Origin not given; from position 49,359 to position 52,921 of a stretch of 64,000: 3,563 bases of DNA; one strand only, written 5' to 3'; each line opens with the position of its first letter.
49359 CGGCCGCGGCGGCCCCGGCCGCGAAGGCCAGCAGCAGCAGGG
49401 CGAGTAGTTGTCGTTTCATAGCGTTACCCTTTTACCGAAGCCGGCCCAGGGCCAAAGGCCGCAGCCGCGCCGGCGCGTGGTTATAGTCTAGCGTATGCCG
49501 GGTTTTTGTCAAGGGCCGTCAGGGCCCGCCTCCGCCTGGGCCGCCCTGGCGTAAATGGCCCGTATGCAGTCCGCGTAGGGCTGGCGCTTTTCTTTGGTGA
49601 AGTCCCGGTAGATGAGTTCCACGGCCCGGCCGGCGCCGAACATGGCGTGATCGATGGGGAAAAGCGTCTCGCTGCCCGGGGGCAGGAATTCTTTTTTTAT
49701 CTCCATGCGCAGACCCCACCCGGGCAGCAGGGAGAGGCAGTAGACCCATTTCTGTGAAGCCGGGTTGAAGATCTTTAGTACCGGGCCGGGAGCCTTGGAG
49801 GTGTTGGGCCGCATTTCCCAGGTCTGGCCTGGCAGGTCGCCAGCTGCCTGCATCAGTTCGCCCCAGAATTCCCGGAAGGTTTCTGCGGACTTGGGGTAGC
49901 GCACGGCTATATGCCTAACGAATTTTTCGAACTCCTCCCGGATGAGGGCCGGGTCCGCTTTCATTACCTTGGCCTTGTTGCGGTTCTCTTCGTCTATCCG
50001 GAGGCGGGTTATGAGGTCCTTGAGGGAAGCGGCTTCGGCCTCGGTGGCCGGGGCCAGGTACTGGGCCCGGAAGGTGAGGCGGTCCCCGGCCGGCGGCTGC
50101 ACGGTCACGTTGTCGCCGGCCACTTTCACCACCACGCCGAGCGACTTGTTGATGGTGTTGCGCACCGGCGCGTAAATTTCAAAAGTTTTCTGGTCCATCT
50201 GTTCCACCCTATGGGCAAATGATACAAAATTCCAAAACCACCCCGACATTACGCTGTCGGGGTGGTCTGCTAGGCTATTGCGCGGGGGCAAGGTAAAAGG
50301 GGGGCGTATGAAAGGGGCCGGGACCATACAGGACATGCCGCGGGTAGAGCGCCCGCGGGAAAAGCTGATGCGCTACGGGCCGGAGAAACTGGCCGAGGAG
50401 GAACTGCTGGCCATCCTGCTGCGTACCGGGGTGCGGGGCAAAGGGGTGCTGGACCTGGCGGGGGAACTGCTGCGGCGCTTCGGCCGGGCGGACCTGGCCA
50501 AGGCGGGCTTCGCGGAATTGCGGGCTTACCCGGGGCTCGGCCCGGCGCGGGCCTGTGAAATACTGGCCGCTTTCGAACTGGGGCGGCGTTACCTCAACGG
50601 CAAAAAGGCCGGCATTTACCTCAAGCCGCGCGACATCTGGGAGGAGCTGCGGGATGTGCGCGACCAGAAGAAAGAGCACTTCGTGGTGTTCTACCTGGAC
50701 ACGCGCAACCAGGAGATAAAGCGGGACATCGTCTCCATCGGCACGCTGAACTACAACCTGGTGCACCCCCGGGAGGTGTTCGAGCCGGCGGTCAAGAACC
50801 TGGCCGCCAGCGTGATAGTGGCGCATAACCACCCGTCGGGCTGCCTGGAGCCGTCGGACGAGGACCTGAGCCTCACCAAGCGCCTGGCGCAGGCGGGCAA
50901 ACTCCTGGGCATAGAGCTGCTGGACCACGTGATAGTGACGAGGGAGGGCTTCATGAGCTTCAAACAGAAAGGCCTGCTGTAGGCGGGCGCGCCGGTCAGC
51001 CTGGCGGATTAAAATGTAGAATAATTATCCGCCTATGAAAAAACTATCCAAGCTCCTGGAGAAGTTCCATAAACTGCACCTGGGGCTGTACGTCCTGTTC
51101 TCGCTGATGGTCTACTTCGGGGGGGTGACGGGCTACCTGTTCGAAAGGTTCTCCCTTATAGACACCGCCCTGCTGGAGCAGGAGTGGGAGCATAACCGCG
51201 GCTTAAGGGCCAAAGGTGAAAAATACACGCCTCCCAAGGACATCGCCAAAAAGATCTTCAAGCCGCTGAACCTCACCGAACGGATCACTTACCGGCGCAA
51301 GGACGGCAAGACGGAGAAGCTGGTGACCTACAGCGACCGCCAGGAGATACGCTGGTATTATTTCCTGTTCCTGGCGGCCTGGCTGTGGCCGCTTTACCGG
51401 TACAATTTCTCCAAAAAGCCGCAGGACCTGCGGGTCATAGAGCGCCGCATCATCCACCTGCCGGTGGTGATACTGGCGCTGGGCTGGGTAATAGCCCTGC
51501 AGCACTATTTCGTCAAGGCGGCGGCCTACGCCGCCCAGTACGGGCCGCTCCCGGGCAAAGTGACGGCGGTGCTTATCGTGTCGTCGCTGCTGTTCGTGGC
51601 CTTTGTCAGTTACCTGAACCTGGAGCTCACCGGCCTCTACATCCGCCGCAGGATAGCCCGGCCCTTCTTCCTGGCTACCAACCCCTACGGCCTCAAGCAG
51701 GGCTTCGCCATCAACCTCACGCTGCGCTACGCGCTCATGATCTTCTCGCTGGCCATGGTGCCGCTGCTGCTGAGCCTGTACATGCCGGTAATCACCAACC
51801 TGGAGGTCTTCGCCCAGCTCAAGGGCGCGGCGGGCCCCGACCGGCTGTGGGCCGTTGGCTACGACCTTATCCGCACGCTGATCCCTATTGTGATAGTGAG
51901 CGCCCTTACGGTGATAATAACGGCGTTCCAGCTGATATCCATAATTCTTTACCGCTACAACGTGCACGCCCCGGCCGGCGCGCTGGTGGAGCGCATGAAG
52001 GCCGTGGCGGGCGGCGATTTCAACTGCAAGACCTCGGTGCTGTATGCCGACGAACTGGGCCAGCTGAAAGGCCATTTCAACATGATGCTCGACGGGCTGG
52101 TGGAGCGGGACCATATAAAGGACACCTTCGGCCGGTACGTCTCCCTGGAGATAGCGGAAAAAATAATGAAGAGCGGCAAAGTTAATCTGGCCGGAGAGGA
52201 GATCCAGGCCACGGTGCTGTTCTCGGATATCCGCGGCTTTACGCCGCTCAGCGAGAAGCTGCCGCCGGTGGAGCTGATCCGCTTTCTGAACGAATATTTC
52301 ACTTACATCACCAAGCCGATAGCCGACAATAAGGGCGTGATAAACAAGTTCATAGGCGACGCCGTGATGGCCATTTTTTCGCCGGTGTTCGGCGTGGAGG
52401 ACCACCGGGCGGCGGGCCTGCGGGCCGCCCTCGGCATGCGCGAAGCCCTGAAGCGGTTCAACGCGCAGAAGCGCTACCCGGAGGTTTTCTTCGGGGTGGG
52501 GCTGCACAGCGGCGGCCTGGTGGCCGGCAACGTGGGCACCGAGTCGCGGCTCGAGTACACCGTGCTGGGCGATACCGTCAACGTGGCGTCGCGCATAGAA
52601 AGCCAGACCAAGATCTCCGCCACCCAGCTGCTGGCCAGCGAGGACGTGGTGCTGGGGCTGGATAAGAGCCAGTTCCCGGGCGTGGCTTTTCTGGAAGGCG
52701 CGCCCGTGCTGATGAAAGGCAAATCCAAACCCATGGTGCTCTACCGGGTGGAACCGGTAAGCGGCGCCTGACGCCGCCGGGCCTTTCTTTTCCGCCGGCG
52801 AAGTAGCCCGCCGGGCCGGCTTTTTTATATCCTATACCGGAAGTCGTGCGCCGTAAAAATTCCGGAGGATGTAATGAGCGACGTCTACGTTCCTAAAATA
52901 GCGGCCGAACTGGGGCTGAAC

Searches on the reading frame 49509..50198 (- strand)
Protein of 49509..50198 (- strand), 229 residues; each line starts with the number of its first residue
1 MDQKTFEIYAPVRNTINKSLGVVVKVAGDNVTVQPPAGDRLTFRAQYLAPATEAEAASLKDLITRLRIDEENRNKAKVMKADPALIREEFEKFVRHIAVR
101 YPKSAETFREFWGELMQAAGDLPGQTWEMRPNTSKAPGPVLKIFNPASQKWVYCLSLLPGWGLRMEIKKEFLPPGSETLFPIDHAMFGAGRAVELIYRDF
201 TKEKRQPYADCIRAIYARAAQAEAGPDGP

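Call 8: search_protein_families(library=pfam, proteins=[window:49509-50198:-])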
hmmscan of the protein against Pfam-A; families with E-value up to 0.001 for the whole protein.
window:49509-50198:- (229 aa): 0 families

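Call 72: search_protein_families(library=ncbifam, proteins=[window:49509-50198:-], max_evalue=0.01)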
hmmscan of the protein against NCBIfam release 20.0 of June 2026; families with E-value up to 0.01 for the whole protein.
window:49509-50198:- (229 aa): 0 families

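Call 73: search_protein_families(library=phrogs, proteins=[window:49509-50198:-], max_evalue=0.01)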
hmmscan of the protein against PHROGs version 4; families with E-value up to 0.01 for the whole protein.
window:49509-50198:- (229 aa): 0 families

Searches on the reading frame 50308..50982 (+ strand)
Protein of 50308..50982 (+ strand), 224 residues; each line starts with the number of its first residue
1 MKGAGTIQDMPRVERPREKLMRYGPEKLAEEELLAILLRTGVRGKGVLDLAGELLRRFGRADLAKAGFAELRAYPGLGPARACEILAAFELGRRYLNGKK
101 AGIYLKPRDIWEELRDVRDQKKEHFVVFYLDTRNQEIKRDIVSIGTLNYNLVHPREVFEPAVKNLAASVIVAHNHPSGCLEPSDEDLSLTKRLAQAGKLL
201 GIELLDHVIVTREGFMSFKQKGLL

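Call 8: search_protein_families(library=pfam, proteins=[window:50308-50982:+])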
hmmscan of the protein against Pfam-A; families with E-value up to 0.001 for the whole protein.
window:50308-50982:+ (224 aa): 2 families
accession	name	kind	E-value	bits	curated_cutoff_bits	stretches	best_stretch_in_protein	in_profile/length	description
PF04002.20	RadC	-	2.2e-41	141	22.1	1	111-223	8-121/121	RadC-like JAB domain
PF20582.4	UPF0758_N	-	6.1e-24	84.3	27.1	1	7-83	1-77/77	UPF0758 N-terminal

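Call 23: find_encoding_contigs(protein=window:50308-50982:+, flank=10000, max_places=10)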
Protein window:50308-50982:+ (224 aa): no gene with exactly this product is on record in the collection.

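Call 72: search_protein_families(library=ncbifam, proteins=[window:50308-50982:+], max_evalue=0.01)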
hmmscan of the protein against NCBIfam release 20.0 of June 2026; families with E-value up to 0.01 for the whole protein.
window:50308-50982:+ (224 aa): 2 families
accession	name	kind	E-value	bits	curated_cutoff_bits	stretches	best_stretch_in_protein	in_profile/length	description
NF000642.1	PRK00024.1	equivalog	3.1e-69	232.9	180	1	17-223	1-211/212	RadC family protein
TIGR00608.1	radc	subfamily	2.4e-64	217.1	133.85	1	15-224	1-218/218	RadC family protein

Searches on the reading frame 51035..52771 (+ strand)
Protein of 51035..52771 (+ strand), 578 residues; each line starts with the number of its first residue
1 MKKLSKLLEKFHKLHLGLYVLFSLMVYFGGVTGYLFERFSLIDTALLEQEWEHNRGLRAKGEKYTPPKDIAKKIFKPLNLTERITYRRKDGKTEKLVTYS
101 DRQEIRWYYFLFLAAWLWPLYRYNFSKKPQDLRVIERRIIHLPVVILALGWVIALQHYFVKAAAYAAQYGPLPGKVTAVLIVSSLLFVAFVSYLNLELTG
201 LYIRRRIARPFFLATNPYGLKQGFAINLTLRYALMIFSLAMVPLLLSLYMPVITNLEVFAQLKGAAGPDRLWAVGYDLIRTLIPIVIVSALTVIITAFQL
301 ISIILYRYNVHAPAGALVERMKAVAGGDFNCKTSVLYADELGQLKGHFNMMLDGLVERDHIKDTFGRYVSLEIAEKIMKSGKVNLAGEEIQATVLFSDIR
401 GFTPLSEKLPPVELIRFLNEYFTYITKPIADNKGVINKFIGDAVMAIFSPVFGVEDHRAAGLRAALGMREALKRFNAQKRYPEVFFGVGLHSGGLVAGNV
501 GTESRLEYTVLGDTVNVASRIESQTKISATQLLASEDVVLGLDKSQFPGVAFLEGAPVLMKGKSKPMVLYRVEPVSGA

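Call 8: search_protein_families(library=pfam, proteins=[window:51035-52771:+])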
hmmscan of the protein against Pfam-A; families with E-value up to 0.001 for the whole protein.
window:51035-52771:+ (578 aa): 2 families
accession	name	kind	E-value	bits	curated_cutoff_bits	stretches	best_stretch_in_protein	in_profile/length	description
PF00211.25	Guanylate_cyc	-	2.1e-24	86.6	21.9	1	391-570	8-179/183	Adenylate and Guanylate cyclase catalytic domain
PF00672.30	HAMP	-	6.2e-07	30.1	25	1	309-356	5-52/53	HAMP domain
